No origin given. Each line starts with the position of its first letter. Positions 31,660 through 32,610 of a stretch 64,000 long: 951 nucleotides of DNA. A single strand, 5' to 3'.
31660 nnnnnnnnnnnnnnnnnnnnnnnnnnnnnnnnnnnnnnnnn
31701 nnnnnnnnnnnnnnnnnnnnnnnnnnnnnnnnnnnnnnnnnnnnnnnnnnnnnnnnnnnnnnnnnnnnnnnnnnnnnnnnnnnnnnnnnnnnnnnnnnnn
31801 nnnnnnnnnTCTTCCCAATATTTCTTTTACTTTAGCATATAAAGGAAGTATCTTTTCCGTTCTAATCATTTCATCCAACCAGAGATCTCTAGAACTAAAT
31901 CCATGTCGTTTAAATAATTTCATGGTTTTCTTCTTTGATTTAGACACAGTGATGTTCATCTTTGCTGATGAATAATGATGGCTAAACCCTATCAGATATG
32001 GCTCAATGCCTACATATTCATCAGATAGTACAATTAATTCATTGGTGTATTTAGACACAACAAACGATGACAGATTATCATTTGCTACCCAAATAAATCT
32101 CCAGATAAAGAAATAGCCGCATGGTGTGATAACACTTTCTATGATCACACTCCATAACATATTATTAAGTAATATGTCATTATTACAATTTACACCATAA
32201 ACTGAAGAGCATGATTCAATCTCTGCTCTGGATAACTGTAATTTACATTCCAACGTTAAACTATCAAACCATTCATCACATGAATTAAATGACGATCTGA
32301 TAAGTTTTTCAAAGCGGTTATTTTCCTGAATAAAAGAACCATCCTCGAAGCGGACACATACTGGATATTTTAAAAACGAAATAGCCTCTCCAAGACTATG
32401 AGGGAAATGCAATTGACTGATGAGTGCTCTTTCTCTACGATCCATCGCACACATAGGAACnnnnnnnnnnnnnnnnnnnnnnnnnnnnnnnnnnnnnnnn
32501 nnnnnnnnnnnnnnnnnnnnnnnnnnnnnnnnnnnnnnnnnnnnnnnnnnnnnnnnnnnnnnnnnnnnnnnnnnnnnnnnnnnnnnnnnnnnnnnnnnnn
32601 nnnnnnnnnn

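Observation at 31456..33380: Mosaic transfer-control region: F-type nic sequence with a short TraY and a non-F TraJ allele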

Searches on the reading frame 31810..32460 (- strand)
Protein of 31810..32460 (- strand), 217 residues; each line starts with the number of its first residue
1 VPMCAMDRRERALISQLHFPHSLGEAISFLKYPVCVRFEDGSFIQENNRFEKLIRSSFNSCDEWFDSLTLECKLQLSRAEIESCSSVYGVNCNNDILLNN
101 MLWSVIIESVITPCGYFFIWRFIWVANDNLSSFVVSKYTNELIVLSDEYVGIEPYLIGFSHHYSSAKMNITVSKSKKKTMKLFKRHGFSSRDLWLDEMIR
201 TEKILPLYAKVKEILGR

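Call 12: search_dna_similar(query=window:31810-32460:-, collection=plasmids, mode=protein, rows=spread, max_rows=40)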
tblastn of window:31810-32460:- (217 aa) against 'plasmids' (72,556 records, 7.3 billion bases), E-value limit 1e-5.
Records with a match: 2546; places in all: 2556; records where one place covers at least 80% of the query: 633.
Best place of each record, by identity: >=99% 198; 95-99% 47; 90-95% 28; 80-90% 3; 60-80% 44; <60% 2226.
By first word of the organism name: Klebsiella 1912; Escherichia 543; Shigella 28; Salmonella 16; Enterobacter 15; Edwardsiella 13; Raoultella 7; Serratia 6; Citrobacter 3; uncultured 2; and 1 more.
By predicted mobility (MOB-suite, as given by PLSDB): conjugative 2238; non-mobilizable 166; mobilizable 142.
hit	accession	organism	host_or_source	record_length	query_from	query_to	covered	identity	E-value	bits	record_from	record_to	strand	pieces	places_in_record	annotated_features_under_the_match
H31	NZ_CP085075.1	Escherichia coli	Homo sapiens,pure culture,sputum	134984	1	217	100%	100.0%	2e-83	428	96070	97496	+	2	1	IS1 family transposase | hypothetical protein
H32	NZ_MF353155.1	Escherichia coli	patient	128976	1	217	100%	100.0%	2e-134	423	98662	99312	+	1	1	traJ: conjugal transfer transcriptional regulator TraJ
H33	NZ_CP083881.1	Escherichia coli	Homo sapiens,urine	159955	1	217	100%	100.0%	2e-134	423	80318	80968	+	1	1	traJ: conjugal transfer transcriptional regulator TraJ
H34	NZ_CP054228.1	Escherichia coli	Homo sapiens,urine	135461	1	217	100%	99.1%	3e-133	419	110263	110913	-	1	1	traJ: conjugal transfer transcriptional regulator TraJ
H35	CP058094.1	Escherichia coli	culture,Pooled sheep faecal samples ...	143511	1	217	100%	94.9%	2e-125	397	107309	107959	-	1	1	traJ: conjugal transfer transcriptional regulator TraJ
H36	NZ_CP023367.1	Escherichia coli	canine,whole organism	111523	1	208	96%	40.4%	4e-33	132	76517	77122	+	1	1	transcriptional regulator TraJ family protein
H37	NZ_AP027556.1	Escherichia coli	Homo sapiens,whole organism,feces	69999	1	208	96%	39.9%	1e-32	130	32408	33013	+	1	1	transcriptional regulator TraJ family protein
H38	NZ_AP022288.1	Escherichia coli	-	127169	1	208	96%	39.9%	1e-32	130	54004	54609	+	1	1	transcriptional regulator TraJ family protein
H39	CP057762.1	Escherichia coli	culture,Pooled pig faecal samples ...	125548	1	208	96%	39.4%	1e-31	128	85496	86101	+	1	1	conjugal transfer protein TrbJ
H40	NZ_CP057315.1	Klebsiella pneumoniae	culture,Pooled pig faecal samples ...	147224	1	192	88%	29.2%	1e-7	59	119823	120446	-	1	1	hypothetical protein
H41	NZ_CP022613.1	Klebsiella pneumoniae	-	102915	1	173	80%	29.3%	2e-11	70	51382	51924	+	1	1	transcriptional regulator TraJ family protein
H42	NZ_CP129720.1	Klebsiella pneumoniae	Homo sapiens,whole organism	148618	1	173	80%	29.3%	2e-11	70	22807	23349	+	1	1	transcriptional regulator TraJ family protein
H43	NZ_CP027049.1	Klebsiella pneumoniae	Homo sapiens,stool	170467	1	173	80%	29.3%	2e-11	70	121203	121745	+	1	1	transcriptional regulator TraJ family protein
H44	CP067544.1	Klebsiella pneumoniae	Homo sapiens,respiratory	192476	1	173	80%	29.3%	2e-11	70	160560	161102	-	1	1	conjugal transfer protein TraJ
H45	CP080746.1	Klebsiella pneumoniae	Homo sapiens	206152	1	173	80%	29.3%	2e-11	70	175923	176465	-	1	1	none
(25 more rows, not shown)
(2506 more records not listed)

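Call 19: find_homologous_proteins(query=window:31810-32454:-, max_evalue=0.001)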
Query seq(215 aa) (215 aa): 10 proteins with E <= 0.001 among 109 candidates.
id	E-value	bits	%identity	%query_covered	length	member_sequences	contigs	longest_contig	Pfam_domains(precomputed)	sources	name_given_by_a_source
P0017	1.6e-131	455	94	100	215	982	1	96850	PF27685.1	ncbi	ncbi:conjugal transfer transcriptional regulator TraJ [Escherichia coli]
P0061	4.2e-121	421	88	100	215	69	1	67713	PF27685.1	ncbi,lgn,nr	ncbi:conjugal transfer transcriptional regulator TraJ [Salmonella enterica subsp. enterica serovar P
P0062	1.9e-120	418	88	100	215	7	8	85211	PF27685.1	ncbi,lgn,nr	ncbi:conjugal transfer transcriptional regulator TraJ [Salmonella enterica]|nr:conjugal transfer tra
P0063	8.6e-106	370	78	100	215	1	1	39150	PF27685.1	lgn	-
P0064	1.4e-101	357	77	100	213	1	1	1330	PF27685.1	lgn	-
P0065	1.7e-76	275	60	99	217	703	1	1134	PF27685.1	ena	-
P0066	5.3e-58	214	52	99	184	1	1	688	PF27685.1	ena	-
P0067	1.1e-35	141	41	96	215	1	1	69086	PF27685.1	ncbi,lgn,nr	ncbi:TPA: conjugal transfer protein TrbJ [Escherichia coli]|nr:conjugal transfer protein TrbJ [Esche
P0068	1.2e-35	141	57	57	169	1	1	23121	-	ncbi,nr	ncbi:hypothetical protein Q2V25_23420, partial [Escherichia coli]|nr:hypothetical protein [Escherich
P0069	6.0e-32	129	37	96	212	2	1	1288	PF27685.1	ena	-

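Call 20: search_protein_families(library=pfam, proteins=[window:31810-32454:-], max_evalue=0.01)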
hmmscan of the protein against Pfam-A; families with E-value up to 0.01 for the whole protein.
seq(215 aa): 0 families

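Call 21: search_protein_families(library=ncbifam, proteins=[window:31810-32454:-], max_evalue=0.01)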
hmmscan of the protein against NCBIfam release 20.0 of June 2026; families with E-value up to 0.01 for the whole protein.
seq(215 aa): 5 families
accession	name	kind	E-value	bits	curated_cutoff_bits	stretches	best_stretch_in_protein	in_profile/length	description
NF010273.0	PRK13719.1-2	equivalog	3.8e-153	507.4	445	1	1-215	1-215/215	conjugal transfer transcriptional regulator TraJ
NF010276.0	PRK13719.1-5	equivalog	2.8e-40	138.2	444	1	1-207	1-201/215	conjugal transfer transcriptional regulator TraJ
NF010274.0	PRK13719.1-3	subfamily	7.9e-19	68.1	349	1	1-215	1-222/228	conjugal transfer transcriptional regulator TraJ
NF010275.0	PRK13719.1-4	equivalog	1.2e-08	35.1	252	1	1-199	1-212/229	conjugal transfer transcriptional regulator TraJ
NF010272.0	PRK13719.1-1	equivalog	9.5e-07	28.6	442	1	26-190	24-196/223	conjugal transfer transcriptional regulator TraJ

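Call 57: search_solved_structures(query=window:31810-32454:-, max_evalue=10, show_alignments=2)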
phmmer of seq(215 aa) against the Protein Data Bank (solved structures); distinct sequences matched with E-value up to 10: 1.
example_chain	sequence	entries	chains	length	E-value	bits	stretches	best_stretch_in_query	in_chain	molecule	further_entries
4kqd_A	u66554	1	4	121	1.3e-06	31.7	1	20-124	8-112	Protein TraJ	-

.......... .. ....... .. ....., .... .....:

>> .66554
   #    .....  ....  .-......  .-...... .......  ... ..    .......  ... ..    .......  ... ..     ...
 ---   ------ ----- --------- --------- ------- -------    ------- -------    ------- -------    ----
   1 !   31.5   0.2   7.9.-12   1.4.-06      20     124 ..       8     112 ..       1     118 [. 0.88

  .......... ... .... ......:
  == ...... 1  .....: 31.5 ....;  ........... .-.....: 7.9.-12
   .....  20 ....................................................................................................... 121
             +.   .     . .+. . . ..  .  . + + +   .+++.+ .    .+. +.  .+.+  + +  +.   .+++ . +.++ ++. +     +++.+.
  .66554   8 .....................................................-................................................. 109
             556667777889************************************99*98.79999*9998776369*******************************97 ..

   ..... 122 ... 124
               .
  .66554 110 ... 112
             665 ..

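Call 77: predict_structure(alignment_id=A3)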
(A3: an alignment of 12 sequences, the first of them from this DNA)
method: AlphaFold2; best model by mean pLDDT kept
length: 215 residues; sequences in the alignment: 12
mean_pLDDT: 75.1   pTM: 0.50
mean pLDDT of the five models: 75.1, 74.5, 74.3, 74.0, 73.3
residues with pLDDT >= 90: 31; 70-90: 124; 50-70: 39; < 50: 21
segments of 3 or more residues with pLDDT < 50: 1-4, 125-141
pLDDT, mean of each block of 10 residues (from residue 1): 48 58 77 91 88 84 85 88 75 65 83 86 46 31 67 89 90 90 79 75 79 79
secondary structure, 60 per line:
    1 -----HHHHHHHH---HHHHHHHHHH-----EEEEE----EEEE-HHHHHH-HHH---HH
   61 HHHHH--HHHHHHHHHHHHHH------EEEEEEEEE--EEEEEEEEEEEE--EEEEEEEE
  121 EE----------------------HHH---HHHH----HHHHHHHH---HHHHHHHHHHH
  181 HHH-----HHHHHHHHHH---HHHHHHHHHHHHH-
elements in order: H6-13 H17-26 E32-36 E41-44 H46-51 H59-65 H68-81 E88-96 E99-110 E113-122 H151-154 H159-166 H170-183 H189-198 H202-214

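Call 79: fold_search(model_id=the predicted structure, library=pdb)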
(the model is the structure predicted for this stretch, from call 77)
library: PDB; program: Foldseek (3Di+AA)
matches with E <= 10: 1207; with E <= 0.001: 33
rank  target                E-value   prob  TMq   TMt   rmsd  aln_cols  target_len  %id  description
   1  4kqd_B                5.0e-07  1.00  0.43  0.76   2.2       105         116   24  The crystal Structure of the N-terminal PAS domain of the F plasmid TraJ (released 2014-07-02)
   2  4kqd_D                8.0e-07  1.00  0.42  0.75   2.5       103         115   24  The crystal Structure of the N-terminal PAS domain of the F plasmid TraJ (released 2014-07-02)
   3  4kqd_A                3.0e-06  1.00  0.41  0.73   2.9       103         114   24  The crystal Structure of the N-terminal PAS domain of the F plasmid TraJ (released 2014-07-02)
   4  4kqd_C                3.5e-06  1.00  0.40  0.74   3.0       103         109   24  The crystal Structure of the N-terminal PAS domain of the F plasmid TraJ (released 2014-07-02)
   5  7dwm_A                6.4e-06  1.00  0.43  0.42  12.5       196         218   11  Crystal structure of the phage VqmA-DPO complex (released 2021-05-05)
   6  7dwm_B                1.0e-05  1.00  0.39  0.39  15.8       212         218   11  Crystal structure of the phage VqmA-DPO complex (released 2021-05-05)
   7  6ugl_B                1.4e-05  1.00  0.37  0.37  16.5       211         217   13  Vibrio cholerae quorum-sensing receptor VqmA bound to its autoinducer ligand DPO (released 2020-01-29)
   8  6ide_A                1.4e-05  1.00  0.37  0.35  14.0       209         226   11  Crystal structure of the Vibrio cholera VqmA-Ligand-DNA complex provides molecular mechanisms for drug design (released 2019-01-16)
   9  3p7n_A                1.9e-05  1.00  0.35  0.39  13.8       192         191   11  Crystal structure of light activated transcription factor El222 from Erythrobacter litoralis (released 2011-05-25)
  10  6kju_A                2.5e-05  1.00  0.37  0.36  16.4       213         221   12  Huge conformation shift of Vibrio cholerae VqmA dimer in the absence of target DNA provides insight into DNA-binding m (released 2019-11-13)
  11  6ide_B                4.1e-05  1.00  0.41  0.39  13.2       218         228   12  Crystal structure of the Vibrio cholera VqmA-Ligand-DNA complex provides molecular mechanisms for drug design (released 2019-01-16)
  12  6ugl_A                4.9e-05  1.00  0.38  0.38  16.4       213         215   12  Vibrio cholerae quorum-sensing receptor VqmA bound to its autoinducer ligand DPO (released 2020-01-29)
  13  4ew7                  6.2e-05  1.00  0.35  0.61   5.1       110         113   18  The crystal structure of conjugative transfer PAS_like domain from Salmonella enterica subsp. enterica serovar Typhimuri (released 2012-09-12)
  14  8a5r                  7.9e-05  1.00  0.36  0.38  13.9       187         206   11  Crystal structure of light-activated DNA-binding protein EL222 from Erythrobacter litoralis crystallized and measured in (released 2023-07-05)
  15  8a6x_B                1.1e-04  1.00  0.35  0.23  20.9       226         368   14  Crystal structure of a chimeric LOV-Histidine kinase SB2F1 (asymmetrical variant, trigonal form with long c axis) (released 2024-01-10)
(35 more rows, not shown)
